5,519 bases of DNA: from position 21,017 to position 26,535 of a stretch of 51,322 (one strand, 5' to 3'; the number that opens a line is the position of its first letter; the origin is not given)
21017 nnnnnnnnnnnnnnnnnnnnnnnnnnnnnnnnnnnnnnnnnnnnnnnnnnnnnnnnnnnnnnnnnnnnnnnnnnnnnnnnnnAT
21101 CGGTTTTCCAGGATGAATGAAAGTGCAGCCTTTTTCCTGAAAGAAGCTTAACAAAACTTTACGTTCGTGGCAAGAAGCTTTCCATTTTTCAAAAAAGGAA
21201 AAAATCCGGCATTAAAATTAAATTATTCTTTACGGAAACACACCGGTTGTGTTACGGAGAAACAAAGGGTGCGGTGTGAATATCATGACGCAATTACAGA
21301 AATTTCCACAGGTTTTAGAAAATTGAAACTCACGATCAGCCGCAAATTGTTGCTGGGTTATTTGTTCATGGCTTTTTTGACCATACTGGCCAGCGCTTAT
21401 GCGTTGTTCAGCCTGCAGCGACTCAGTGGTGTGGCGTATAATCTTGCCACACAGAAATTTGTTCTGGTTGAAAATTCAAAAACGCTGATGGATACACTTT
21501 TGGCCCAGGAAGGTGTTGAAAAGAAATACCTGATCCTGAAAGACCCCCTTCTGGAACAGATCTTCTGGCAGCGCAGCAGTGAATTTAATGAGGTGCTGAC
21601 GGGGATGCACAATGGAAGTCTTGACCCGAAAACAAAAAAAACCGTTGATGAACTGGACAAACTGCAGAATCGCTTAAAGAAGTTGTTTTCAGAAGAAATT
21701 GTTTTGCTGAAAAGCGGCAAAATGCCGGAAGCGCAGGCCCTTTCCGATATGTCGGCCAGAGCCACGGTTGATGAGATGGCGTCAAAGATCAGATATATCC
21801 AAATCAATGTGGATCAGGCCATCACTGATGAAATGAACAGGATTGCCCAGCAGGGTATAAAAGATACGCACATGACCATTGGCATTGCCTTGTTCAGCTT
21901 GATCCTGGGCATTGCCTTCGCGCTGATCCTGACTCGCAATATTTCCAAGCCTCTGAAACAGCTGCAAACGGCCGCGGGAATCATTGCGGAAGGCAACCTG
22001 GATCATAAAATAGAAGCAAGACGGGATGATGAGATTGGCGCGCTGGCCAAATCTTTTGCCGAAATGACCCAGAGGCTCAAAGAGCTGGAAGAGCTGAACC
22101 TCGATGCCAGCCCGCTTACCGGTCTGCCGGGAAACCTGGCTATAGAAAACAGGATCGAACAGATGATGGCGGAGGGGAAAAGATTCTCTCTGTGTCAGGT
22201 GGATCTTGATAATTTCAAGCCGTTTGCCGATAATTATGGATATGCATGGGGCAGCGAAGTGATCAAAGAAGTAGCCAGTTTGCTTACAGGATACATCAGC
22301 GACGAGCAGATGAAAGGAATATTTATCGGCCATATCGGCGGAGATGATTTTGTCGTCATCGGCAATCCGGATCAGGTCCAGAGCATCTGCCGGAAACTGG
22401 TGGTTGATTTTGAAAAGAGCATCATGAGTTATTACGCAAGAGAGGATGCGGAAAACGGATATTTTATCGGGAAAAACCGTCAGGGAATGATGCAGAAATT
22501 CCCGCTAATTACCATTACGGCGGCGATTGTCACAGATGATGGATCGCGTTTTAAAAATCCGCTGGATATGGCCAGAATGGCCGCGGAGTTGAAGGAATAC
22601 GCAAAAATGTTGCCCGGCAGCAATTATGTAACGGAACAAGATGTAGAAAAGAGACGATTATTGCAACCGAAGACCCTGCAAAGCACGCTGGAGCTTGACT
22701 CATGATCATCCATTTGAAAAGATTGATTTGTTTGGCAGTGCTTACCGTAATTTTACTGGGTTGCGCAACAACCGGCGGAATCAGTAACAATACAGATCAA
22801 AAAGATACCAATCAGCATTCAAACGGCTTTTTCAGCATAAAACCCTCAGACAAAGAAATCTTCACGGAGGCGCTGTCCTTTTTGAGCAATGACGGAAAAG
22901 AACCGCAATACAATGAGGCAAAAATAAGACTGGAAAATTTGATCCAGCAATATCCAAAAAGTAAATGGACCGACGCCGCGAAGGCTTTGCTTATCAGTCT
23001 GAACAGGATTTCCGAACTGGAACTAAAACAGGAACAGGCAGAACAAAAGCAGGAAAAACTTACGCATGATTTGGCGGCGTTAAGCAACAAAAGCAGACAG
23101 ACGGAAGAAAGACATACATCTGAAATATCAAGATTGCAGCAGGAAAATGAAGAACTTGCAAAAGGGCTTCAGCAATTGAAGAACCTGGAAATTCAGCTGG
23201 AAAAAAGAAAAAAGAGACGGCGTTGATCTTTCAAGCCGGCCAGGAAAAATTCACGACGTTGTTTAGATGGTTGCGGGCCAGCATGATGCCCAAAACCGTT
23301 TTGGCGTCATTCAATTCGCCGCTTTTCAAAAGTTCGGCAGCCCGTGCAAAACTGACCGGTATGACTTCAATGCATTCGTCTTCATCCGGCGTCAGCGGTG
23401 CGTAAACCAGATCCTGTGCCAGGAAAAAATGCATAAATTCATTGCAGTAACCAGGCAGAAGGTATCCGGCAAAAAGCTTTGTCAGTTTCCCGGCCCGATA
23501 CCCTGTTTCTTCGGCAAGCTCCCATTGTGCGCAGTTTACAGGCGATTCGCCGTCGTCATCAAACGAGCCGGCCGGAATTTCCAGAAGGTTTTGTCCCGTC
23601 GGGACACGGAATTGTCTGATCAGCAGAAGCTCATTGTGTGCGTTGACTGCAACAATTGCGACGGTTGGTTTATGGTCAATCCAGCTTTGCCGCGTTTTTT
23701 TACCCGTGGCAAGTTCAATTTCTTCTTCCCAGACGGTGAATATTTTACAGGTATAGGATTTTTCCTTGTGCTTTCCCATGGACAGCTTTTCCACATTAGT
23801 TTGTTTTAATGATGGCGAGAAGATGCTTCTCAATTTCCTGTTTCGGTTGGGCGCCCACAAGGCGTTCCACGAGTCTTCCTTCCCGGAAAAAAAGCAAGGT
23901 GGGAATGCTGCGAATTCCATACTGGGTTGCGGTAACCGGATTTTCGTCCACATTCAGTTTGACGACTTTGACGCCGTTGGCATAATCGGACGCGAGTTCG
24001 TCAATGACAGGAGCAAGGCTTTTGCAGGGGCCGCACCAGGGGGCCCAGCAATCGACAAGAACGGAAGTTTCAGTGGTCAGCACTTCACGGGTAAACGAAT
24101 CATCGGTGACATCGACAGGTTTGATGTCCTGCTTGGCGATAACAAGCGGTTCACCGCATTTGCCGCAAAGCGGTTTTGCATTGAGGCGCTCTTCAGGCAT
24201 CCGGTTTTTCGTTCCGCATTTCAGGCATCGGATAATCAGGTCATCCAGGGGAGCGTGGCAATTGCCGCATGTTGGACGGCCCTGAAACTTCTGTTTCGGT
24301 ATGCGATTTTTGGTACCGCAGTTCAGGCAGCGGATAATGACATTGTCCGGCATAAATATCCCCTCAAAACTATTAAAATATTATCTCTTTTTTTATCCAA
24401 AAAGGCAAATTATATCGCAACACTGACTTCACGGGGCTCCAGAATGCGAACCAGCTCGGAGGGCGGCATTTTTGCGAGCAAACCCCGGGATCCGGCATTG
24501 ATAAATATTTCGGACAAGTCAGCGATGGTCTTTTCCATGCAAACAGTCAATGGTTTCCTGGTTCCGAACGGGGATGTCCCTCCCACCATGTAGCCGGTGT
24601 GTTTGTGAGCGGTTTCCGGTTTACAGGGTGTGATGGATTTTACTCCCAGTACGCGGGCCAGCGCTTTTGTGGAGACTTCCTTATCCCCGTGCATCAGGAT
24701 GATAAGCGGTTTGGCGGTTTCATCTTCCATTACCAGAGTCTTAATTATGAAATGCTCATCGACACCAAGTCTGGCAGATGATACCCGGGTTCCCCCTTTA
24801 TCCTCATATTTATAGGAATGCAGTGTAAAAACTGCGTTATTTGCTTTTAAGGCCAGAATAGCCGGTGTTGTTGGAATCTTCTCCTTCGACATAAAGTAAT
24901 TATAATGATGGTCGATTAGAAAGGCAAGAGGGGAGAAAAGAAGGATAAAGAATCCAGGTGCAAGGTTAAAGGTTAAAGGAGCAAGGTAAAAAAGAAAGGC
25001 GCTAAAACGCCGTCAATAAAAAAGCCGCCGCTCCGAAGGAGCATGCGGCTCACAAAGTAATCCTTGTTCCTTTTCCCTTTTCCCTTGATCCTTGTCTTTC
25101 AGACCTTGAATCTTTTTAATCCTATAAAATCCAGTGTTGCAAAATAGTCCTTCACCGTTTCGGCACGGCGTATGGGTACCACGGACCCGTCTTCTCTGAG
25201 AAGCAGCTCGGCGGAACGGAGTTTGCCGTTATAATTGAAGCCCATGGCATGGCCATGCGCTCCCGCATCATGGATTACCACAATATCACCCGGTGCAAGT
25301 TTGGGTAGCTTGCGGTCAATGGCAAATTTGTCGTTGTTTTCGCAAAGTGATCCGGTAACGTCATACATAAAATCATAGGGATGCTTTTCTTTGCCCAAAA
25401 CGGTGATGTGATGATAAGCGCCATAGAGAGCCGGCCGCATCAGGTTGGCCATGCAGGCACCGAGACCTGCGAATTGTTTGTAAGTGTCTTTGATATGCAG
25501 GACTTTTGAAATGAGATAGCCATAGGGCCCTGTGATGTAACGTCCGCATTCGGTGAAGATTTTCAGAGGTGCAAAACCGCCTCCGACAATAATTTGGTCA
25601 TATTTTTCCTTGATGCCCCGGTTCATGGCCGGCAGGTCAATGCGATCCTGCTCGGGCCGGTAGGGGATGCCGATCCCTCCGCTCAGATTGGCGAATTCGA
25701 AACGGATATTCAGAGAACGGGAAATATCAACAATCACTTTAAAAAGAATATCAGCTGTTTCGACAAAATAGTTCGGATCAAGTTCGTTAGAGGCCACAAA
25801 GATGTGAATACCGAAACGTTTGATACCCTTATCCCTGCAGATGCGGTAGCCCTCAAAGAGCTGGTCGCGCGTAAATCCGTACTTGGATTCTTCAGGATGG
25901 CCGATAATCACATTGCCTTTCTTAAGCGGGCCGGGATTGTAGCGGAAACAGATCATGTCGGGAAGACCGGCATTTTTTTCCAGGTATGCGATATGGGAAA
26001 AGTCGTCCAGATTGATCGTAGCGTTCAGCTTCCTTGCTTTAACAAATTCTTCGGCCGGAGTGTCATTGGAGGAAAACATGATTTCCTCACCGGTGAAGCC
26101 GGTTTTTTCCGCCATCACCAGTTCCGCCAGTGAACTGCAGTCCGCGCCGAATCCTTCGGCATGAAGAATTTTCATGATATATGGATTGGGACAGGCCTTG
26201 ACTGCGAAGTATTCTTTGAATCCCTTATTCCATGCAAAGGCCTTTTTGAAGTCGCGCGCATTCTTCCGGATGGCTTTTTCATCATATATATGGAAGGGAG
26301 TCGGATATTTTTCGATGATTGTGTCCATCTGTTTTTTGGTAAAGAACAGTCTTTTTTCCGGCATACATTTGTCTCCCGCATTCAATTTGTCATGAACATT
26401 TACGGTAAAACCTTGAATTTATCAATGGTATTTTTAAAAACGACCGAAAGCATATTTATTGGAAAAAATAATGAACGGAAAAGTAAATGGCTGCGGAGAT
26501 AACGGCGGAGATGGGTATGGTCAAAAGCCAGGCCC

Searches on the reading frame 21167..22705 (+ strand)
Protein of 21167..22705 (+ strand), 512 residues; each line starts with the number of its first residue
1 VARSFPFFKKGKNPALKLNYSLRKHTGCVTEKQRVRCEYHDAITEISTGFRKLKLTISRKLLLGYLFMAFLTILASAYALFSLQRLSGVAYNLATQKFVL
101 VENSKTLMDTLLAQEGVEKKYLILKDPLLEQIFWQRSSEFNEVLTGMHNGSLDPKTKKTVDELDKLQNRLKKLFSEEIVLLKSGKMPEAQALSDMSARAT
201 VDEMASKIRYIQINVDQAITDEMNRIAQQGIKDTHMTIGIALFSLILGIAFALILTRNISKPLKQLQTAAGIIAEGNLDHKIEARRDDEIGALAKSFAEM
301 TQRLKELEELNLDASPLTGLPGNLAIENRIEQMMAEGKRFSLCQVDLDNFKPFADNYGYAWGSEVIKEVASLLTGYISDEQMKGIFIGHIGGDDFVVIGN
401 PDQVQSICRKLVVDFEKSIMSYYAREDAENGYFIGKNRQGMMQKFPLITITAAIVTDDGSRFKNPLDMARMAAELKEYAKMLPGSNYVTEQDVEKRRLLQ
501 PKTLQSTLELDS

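Call 55: search_protein_families(library=pfam, proteins=[window:21167-22705:+], max_evalue=0.00001)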
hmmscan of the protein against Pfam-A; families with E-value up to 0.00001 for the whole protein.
window:21167-22705:+ (512 aa): 2 families
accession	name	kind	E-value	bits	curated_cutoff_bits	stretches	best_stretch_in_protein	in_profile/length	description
PF00672.30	HAMP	-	1.4e-15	57.7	25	1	255-306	2-53/53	HAMP domain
PF00990.26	GGDEF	-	1.7e-11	44.6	23.8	1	316-415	5-110/161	Diguanylate cyclase, GGDEF domain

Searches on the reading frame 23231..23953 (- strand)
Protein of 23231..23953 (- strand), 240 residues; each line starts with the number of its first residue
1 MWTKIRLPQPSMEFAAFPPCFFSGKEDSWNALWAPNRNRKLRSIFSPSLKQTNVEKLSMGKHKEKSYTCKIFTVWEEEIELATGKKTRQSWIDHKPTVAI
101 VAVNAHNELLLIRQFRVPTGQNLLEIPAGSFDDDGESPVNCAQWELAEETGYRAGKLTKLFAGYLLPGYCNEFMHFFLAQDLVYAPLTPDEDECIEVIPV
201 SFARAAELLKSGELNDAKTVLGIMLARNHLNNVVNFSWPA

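Call 55: search_protein_families(library=pfam, proteins=[window:23231-23953:-], max_evalue=0.00001)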
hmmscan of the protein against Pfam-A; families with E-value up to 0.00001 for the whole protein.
window:23231-23953:- (240 aa): 1 family
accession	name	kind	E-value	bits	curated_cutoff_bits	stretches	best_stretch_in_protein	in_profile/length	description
PF00293.34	NUDIX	-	1.8e-14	54.3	21.1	1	94-213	2-124/134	NUDIX domain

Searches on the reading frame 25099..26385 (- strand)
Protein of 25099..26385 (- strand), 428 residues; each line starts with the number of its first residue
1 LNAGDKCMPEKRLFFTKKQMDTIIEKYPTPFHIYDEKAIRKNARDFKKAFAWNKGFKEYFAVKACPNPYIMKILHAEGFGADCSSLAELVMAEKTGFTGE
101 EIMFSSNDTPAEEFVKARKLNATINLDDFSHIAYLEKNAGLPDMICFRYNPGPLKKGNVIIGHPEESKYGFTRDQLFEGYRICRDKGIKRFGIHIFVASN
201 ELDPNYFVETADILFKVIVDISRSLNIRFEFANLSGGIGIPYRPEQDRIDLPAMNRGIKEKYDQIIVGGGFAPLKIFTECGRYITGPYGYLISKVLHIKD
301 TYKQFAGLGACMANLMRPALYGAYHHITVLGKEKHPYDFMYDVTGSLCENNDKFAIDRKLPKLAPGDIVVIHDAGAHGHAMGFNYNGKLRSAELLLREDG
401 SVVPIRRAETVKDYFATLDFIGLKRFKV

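Call 55: search_protein_families(library=pfam, proteins=[window:25099-26385:-], max_evalue=0.00001)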
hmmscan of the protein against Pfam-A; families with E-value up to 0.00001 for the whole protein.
window:25099-26385:- (428 aa): 2 families
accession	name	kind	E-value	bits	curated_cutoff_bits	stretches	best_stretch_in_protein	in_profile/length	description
PF02784.22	Orn_Arg_deC_N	-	1.4e-29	103.7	23.4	1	38-285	3-246/247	Pyridoxal-dependent decarboxylase, pyridoxal binding domain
PF00278.28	Orn_DAP_Arg_deC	-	3.5e-19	69.3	23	1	261-375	5-95/95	Pyridoxal-dependent decarboxylase, C-terminal sheet domain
